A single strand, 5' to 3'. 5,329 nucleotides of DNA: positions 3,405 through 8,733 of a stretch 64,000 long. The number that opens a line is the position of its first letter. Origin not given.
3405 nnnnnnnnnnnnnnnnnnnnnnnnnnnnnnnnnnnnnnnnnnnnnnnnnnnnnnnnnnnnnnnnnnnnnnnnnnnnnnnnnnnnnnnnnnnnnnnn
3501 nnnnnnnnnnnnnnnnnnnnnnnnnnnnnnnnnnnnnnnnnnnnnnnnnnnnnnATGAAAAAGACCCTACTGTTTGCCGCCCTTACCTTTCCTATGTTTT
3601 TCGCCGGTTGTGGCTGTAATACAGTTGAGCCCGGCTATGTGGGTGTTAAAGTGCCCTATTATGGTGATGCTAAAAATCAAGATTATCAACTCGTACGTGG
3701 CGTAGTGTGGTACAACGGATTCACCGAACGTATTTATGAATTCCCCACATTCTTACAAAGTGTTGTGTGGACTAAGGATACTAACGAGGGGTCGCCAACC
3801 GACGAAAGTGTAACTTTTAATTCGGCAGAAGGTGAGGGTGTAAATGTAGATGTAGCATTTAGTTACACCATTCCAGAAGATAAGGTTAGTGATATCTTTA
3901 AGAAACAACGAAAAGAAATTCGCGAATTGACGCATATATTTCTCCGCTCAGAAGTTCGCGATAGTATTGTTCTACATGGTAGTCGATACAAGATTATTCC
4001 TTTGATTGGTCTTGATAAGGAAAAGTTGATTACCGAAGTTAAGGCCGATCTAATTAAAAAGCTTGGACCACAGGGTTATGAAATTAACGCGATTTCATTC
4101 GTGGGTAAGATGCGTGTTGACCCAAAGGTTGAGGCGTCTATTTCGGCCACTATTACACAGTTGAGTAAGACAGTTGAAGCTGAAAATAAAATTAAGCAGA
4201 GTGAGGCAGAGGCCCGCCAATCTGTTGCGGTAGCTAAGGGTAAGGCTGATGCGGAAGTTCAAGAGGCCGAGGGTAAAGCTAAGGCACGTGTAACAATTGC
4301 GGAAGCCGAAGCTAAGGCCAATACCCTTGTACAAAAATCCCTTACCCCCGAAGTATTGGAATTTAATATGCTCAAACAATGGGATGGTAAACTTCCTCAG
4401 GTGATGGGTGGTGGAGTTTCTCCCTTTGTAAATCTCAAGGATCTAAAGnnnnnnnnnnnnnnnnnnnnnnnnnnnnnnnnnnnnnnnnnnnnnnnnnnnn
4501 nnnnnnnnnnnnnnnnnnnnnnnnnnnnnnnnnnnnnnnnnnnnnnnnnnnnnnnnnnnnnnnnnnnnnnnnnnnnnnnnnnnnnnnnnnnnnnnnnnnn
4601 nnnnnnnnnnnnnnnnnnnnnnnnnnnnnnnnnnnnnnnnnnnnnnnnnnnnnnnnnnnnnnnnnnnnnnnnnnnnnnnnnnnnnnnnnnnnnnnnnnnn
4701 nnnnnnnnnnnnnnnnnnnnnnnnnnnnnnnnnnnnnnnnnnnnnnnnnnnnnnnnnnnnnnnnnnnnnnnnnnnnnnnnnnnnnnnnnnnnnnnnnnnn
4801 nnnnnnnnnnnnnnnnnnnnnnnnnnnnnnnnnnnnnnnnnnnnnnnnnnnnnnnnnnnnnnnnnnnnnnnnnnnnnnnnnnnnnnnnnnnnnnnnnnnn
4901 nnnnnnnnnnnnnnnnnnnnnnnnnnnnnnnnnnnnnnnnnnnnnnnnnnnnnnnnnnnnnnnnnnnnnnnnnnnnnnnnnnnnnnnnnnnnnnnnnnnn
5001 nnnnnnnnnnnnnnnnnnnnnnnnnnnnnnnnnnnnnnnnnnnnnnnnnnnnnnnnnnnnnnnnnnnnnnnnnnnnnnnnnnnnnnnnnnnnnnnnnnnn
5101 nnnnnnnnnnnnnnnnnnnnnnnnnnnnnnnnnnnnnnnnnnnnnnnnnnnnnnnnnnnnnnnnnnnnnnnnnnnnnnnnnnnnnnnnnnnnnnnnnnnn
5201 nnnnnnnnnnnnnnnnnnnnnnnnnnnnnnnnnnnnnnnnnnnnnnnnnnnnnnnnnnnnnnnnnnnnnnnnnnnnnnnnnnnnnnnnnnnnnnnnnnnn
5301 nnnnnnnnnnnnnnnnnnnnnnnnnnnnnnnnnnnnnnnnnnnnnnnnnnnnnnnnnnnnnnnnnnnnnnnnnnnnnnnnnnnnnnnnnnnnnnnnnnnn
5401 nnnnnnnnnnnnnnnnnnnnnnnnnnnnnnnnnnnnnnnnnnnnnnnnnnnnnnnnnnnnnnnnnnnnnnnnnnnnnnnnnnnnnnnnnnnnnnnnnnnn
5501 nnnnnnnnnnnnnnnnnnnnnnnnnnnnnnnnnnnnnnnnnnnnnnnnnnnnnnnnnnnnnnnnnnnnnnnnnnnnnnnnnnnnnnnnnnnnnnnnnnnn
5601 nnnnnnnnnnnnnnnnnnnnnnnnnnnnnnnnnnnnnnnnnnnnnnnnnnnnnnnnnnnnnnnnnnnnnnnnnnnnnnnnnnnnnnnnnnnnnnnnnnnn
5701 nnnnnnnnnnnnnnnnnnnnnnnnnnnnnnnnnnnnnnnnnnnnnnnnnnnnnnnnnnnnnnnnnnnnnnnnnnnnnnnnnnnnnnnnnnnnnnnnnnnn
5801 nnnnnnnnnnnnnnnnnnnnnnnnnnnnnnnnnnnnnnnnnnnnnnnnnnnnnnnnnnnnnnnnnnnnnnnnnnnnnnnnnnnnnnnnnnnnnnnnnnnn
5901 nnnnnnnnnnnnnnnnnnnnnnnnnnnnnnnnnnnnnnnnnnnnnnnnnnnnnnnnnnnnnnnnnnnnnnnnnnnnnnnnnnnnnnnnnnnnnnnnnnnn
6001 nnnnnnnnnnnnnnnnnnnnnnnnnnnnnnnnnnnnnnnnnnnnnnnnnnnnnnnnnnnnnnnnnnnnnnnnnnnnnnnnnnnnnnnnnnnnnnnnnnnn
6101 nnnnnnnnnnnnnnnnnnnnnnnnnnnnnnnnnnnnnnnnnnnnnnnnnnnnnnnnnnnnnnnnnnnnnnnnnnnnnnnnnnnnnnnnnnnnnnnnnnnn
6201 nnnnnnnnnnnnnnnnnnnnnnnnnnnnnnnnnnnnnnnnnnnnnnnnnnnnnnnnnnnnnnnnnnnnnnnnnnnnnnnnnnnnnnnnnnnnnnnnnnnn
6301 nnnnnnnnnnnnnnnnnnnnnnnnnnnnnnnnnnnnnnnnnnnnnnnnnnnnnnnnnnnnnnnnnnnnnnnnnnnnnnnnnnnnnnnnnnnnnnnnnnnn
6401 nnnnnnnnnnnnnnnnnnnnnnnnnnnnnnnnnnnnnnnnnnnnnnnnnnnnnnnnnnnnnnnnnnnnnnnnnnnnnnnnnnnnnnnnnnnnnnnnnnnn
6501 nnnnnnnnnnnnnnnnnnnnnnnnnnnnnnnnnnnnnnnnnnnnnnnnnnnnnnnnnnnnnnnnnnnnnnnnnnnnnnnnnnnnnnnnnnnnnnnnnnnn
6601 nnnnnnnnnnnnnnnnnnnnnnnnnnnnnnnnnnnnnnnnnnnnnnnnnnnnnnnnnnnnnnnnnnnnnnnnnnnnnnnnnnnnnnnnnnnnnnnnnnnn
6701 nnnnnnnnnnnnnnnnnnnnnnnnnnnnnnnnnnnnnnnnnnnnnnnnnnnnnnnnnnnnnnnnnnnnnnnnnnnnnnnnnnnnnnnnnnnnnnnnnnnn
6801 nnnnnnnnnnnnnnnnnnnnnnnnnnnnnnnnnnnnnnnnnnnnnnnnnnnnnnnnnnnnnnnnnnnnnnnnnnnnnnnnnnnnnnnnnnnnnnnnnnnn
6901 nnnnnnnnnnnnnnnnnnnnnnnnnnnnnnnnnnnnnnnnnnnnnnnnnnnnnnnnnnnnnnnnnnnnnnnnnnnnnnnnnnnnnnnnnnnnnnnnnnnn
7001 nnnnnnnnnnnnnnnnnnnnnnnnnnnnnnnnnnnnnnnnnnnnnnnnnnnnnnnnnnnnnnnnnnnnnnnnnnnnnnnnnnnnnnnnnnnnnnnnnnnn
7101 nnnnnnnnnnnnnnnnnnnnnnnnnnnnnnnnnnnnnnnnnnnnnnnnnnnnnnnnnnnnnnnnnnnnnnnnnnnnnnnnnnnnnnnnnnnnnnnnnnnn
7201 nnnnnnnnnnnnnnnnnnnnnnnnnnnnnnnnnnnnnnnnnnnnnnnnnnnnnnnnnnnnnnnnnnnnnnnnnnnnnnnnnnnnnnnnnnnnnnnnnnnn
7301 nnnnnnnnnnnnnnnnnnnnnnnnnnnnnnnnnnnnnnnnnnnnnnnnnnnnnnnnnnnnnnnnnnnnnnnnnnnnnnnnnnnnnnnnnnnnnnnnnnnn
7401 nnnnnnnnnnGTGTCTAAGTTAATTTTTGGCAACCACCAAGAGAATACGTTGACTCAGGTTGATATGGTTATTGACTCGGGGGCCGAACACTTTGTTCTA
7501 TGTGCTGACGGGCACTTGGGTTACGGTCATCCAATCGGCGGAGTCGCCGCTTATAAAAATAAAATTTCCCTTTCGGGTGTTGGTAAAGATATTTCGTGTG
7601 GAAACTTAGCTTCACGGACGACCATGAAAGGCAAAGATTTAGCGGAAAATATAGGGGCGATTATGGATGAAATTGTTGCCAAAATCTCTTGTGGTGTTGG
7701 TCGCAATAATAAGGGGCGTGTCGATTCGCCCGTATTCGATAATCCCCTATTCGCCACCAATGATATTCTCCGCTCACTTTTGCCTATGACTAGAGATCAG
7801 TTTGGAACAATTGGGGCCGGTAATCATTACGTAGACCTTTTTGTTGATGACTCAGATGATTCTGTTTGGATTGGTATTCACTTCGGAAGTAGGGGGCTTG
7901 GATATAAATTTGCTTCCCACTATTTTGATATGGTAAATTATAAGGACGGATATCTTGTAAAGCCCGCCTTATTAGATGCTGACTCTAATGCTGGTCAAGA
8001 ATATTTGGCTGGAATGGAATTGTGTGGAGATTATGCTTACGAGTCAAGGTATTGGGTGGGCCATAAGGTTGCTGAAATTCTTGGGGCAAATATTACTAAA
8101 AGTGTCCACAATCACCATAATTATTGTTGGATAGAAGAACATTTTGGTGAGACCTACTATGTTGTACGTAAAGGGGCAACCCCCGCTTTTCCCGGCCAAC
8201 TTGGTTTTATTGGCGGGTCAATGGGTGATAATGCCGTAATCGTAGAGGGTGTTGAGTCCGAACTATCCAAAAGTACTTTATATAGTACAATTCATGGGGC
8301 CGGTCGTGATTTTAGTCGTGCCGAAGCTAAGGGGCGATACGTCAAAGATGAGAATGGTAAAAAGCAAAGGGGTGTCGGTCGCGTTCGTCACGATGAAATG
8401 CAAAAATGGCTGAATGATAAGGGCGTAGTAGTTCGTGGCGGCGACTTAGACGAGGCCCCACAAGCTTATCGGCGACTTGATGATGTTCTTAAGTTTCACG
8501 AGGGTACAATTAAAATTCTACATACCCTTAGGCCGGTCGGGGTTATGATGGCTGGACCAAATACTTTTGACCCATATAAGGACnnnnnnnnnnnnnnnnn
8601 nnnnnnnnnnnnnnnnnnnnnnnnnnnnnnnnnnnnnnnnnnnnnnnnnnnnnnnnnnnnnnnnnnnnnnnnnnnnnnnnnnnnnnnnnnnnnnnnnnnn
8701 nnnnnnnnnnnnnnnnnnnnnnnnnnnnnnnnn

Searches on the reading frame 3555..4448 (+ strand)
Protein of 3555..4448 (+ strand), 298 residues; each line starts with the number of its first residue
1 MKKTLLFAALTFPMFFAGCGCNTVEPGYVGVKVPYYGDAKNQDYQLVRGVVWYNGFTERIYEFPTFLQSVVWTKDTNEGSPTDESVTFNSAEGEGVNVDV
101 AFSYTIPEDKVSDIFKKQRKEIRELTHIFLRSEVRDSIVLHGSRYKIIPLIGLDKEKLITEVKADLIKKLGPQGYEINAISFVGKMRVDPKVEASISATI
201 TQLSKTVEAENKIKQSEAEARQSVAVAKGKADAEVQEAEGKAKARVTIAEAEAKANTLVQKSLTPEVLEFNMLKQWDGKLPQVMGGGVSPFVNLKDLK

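Call 28: search_protein_families(library=phrogs, proteins=[window:3555-4448:+], max_evalue=0.00001)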
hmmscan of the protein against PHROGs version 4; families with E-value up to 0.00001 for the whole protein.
window:3555-4448:+ (298 aa): 2 families
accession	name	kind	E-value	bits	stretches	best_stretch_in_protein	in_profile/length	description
phrog_200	-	other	5.9e-58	197.8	1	1-295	80-360/379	lipoprotein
phrog_38808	-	unknown function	5e-06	27.7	0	238-295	8-68/68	-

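Call 54: search_protein_families(library=pfam, proteins=[window:3555-4448:+], max_evalue=0.001)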
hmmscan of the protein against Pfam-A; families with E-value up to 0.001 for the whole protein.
window:3555-4448:+ (298 aa): 2 families
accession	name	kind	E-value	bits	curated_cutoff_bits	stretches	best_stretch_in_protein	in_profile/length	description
PF01145.31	Band_7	-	9.3e-17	62.1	23.6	1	23-220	2-176/176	SPFH domain / Band 7 family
PF15975.10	Flot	-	0.0006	20.3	27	0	230-297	1-71/124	Flotillin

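Call 78: search_solved_structures(query=window:3555-4448:+, max_evalue=0.001, show_alignments=1)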
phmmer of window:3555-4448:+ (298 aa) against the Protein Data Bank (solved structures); distinct sequences matched with E-value up to 0.001: 0.

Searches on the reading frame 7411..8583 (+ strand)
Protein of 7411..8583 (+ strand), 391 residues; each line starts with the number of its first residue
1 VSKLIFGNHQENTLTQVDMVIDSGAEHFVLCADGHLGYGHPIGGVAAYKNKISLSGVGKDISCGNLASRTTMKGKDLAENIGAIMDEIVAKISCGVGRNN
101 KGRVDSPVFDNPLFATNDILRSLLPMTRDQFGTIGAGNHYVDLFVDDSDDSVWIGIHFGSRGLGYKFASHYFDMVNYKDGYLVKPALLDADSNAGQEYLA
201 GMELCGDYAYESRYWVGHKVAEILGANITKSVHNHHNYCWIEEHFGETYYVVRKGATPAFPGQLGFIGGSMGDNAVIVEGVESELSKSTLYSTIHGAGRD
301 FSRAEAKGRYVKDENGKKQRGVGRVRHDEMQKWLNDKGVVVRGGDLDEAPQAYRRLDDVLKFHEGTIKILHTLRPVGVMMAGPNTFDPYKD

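Call 26: search_solved_structures(query=window:7411-8583:+, max_evalue=0.001, show_alignments=2)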
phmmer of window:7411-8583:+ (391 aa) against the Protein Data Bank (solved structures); distinct sequences matched with E-value up to 0.001: 9.
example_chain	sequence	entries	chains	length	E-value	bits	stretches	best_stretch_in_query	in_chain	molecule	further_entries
4dwr_B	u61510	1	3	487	2.8e-28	102.4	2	129-380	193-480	tRNA-splicing ligase RtcB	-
1uc2_A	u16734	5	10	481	4.1e-28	101.9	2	129-379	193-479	hypothetical protein PH1602 | tRNA-splicing ligase RtcB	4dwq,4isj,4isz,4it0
7lfq_A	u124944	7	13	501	4.9e-28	101.6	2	129-379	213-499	RNA-splicing ligase RtcB | tRNA-splicing ligase RtcB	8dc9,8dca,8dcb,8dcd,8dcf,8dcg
2epg_A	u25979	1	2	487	3.1e-20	75.9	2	129-318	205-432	Hypothetical protein TTHA1785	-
9i8v_C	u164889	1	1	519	1.3e-18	70.6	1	129-379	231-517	RNA-splicing ligase RtcB homolog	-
7p3b_A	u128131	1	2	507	1.7e-18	70.2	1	129-379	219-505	RNA-splicing ligase RtcB homolog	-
8odo_A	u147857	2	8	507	1.7e-18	70.2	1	129-379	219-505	RNA-splicing ligase RtcB homolog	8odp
8orj_A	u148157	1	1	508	1.7e-18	70.2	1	129-379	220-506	RNA-splicing ligase RtcB homolog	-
8btt_A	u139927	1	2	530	2.2e-18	69.9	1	129-379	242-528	RNA-splicing ligase RtcB homolog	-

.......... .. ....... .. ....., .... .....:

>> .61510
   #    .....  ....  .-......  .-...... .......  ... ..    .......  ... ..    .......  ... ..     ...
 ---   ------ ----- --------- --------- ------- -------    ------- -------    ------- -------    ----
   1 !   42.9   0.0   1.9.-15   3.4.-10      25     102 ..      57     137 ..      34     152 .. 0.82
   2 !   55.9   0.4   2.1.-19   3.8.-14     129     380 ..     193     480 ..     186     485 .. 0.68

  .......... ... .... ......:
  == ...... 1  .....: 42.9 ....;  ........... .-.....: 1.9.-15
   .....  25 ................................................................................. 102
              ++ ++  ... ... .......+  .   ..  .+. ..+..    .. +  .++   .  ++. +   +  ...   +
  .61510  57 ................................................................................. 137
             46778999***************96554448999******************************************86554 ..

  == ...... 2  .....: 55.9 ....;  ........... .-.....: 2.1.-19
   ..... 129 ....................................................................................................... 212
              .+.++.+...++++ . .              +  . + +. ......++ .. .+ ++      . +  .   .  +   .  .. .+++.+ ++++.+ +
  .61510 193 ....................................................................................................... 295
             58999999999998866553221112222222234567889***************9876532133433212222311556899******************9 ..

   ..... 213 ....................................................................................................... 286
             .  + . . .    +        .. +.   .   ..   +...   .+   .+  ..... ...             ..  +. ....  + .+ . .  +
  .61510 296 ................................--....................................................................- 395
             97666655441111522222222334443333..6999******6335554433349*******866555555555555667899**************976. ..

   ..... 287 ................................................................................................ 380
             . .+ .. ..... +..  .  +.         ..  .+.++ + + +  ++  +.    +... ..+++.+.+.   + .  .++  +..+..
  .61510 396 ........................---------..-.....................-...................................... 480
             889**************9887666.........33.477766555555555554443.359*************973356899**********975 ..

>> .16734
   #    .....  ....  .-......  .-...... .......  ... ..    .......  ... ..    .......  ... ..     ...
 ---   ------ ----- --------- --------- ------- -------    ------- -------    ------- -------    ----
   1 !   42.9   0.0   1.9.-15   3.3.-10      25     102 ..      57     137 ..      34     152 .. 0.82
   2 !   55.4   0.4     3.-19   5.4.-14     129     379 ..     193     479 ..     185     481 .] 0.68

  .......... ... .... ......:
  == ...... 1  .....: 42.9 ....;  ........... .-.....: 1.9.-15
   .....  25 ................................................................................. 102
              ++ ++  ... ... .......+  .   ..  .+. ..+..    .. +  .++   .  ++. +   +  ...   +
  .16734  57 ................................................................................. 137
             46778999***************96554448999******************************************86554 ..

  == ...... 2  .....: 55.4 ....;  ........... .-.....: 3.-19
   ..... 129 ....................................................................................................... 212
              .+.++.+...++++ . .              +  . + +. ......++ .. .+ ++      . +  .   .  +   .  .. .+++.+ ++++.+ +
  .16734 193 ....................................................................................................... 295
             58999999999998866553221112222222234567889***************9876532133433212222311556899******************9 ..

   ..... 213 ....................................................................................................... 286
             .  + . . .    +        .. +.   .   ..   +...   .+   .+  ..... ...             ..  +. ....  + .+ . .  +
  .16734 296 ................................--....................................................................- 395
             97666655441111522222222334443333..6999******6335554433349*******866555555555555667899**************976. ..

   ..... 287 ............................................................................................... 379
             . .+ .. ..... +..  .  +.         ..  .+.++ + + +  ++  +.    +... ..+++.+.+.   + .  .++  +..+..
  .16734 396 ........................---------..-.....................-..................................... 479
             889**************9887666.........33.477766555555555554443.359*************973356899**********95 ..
